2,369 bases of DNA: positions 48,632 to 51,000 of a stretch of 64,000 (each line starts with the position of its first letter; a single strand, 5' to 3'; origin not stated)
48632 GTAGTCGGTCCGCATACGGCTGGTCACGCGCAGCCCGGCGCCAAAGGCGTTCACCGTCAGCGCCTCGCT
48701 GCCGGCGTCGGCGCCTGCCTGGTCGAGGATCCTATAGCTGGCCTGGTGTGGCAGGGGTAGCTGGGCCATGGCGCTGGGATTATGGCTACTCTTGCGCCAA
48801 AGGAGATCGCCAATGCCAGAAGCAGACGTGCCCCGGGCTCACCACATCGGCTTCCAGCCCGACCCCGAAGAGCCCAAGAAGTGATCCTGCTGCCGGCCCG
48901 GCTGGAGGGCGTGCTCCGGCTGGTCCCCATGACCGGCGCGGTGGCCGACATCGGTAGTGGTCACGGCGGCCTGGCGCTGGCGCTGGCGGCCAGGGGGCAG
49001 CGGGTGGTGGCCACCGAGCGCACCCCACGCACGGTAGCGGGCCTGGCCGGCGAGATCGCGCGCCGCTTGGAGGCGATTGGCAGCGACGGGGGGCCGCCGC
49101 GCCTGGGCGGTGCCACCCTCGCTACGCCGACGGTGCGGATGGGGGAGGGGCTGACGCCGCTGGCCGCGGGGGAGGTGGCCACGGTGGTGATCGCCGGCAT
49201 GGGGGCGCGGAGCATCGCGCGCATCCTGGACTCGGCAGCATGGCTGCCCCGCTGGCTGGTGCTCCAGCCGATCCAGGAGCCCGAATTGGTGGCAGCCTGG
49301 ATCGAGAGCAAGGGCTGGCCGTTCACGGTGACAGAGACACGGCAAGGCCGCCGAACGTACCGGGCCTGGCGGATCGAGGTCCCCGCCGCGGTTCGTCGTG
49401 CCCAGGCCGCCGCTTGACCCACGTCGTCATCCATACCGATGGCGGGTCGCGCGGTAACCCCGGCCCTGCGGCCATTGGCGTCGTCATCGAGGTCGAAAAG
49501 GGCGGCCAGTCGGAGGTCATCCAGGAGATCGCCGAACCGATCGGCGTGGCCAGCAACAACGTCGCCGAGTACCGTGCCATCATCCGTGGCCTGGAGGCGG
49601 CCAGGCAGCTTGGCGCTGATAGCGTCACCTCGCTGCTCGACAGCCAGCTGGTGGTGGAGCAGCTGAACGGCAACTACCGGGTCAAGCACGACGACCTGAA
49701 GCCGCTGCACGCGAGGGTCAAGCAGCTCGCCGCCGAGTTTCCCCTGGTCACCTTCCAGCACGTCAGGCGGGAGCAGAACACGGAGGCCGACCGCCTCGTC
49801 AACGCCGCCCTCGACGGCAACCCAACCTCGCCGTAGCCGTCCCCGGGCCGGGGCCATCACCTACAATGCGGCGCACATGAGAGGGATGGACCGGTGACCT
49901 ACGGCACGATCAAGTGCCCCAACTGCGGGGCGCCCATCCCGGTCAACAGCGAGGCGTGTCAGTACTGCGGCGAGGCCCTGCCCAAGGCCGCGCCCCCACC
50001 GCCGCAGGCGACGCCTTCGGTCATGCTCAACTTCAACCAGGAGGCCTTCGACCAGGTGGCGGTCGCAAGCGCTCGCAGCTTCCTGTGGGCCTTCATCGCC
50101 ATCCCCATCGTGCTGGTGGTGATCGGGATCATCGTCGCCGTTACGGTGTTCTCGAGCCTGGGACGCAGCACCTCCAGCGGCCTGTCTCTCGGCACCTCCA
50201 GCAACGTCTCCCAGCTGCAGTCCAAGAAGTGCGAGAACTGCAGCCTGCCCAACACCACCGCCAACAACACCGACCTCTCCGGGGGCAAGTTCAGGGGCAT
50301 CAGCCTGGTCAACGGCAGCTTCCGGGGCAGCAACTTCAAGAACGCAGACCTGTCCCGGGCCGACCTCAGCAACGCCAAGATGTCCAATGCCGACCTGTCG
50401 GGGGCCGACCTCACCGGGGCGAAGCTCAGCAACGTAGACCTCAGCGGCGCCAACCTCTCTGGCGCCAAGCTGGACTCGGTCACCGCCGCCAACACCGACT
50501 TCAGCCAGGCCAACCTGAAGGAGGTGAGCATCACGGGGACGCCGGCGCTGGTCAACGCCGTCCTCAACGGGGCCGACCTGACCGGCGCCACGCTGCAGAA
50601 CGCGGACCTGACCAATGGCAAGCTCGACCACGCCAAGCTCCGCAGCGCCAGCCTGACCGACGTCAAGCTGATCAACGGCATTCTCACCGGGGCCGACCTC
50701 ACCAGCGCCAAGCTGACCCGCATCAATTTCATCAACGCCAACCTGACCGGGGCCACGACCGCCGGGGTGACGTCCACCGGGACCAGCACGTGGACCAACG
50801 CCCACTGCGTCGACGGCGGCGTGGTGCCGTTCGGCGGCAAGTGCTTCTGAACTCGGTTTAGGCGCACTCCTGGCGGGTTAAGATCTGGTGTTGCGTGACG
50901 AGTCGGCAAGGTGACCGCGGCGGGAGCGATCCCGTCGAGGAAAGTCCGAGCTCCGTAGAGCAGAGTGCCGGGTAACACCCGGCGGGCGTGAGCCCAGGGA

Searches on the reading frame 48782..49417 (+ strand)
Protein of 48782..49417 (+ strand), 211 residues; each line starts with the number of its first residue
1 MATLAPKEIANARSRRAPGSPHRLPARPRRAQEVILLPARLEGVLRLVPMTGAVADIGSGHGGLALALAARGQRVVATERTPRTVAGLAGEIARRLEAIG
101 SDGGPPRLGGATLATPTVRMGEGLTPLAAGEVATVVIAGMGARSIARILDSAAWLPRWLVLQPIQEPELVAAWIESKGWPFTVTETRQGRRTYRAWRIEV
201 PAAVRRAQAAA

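Call 77: search_protein_families(library=pfam, proteins=[window:48782-49417:+])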
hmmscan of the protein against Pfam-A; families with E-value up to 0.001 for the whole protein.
window:48782-49417:+ (211 aa): 2 families
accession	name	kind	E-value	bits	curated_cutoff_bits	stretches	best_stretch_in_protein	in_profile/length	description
PF12847.13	Methyltransf_18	-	2.8e-18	66.8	27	1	117-182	68-136/151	Methyltransferase domain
PF04816.18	TrmK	-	6.6e-13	49.1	27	1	117-182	51-120/205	tRNA (adenine(22)-N(1))-methyltransferase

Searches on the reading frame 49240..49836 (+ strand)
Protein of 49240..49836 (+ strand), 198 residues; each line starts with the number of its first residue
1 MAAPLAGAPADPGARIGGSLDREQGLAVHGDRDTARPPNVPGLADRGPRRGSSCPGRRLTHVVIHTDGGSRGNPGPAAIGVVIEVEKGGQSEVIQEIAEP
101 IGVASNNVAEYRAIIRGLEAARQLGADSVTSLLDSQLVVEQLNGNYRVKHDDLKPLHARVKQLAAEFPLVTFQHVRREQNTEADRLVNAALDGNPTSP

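Call 7: search_protein_families(library=pfam, proteins=[window:49240-49836:+])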
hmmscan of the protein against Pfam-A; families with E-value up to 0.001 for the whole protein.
window:49240-49836:+ (198 aa): 2 families
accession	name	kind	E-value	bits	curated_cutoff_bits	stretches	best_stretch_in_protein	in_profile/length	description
PF13456.12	RVT_3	-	7.3e-23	81.2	21.6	1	66-190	2-123/123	Reverse transcriptase-like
PF00075.30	RNase_H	-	6e-10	39.9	25.8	1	61-190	3-139/141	RNase H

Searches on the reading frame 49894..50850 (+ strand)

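Call 7: search_protein_families(library=pfam, proteins=[window:49894-50850:+])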
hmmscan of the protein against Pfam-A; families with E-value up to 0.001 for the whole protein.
window:49894-50850:+ (318 aa): 8 families
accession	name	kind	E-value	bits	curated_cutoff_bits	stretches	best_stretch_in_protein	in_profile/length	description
PF00805.28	Pentapeptide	-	2.5e-37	126.5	20.2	5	143-175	8-40/40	Pentapeptide repeats (8 copies)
PF13599.13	Pentapeptide_4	-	3.4e-22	78.7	38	3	114-188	4-78/78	Pentapeptide repeat region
PF13576.12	Pentapeptide_3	-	1.6e-15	57.5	27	1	143-186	1-47/48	Pentapeptide repeats (9 copies)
PF13240.11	Zn_Ribbon_1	-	1.5e-05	25.1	25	1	7-28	1-22/23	zinc-ribbon domain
PF12773.13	DZR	-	8.7e-05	23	27.3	1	8-26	27-45/45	Double zinc ribbon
PF13248.11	Zn_ribbon_3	-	0.00014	21.6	27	1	5-27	2-24/26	zinc-ribbon domain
PF25296.1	Decapeptide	-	0.00015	22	45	0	147-212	6-71/74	Decapeptide repeat region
PF23894.2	LD_SV2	-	0.00086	20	29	0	113-143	62-92/92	SV2A/B/C luminal domain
